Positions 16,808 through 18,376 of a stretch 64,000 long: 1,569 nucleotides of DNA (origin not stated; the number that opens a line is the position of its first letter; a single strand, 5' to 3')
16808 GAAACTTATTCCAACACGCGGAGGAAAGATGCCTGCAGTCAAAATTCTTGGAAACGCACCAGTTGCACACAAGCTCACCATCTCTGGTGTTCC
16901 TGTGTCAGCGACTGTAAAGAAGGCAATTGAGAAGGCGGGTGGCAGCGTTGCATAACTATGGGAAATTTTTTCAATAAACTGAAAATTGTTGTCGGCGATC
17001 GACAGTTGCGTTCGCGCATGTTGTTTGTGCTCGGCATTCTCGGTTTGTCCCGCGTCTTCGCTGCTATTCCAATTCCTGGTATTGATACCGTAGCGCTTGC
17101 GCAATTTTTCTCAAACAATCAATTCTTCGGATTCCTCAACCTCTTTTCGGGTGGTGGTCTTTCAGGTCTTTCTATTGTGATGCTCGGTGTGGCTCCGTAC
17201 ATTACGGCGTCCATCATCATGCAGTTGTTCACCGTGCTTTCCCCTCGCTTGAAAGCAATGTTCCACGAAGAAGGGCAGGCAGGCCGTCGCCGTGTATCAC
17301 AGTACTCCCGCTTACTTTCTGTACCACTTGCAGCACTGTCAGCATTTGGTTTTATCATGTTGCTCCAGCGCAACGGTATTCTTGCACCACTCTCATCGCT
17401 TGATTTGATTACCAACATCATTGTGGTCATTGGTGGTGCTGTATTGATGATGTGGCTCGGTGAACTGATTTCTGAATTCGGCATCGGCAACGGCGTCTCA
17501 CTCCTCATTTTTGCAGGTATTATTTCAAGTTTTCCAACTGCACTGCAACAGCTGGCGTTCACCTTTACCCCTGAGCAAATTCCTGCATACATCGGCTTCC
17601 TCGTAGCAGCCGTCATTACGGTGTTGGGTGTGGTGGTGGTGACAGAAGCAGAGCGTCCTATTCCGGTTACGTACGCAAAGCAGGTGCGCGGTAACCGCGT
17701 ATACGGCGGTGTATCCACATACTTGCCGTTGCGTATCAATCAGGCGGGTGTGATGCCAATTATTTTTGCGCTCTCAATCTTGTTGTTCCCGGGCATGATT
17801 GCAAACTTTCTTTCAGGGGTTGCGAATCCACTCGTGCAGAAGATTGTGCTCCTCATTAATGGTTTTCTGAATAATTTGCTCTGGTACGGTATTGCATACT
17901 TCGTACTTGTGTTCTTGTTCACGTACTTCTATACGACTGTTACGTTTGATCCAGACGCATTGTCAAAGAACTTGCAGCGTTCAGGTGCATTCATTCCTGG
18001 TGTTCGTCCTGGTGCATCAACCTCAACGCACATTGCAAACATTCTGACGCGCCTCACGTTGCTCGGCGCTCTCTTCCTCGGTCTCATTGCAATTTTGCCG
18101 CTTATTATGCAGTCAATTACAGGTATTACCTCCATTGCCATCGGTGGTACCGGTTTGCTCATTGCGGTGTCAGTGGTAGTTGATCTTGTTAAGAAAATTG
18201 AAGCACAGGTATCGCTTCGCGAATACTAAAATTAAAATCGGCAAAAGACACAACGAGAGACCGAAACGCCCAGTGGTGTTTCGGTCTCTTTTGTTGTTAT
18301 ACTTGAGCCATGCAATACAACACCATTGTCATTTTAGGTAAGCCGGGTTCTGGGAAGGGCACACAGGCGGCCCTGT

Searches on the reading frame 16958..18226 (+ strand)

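Call 74: search_protein_families(library=pfam, proteins=[window:16958-18226:+], max_evalue=0.001)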
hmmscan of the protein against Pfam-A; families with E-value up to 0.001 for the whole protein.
window:16958-18226:+ (423 aa): 1 family
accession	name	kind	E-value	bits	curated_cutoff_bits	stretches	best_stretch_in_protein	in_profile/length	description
PF00344.25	SecY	-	6.9e-95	318.4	32.2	1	72-410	1-305/306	SecY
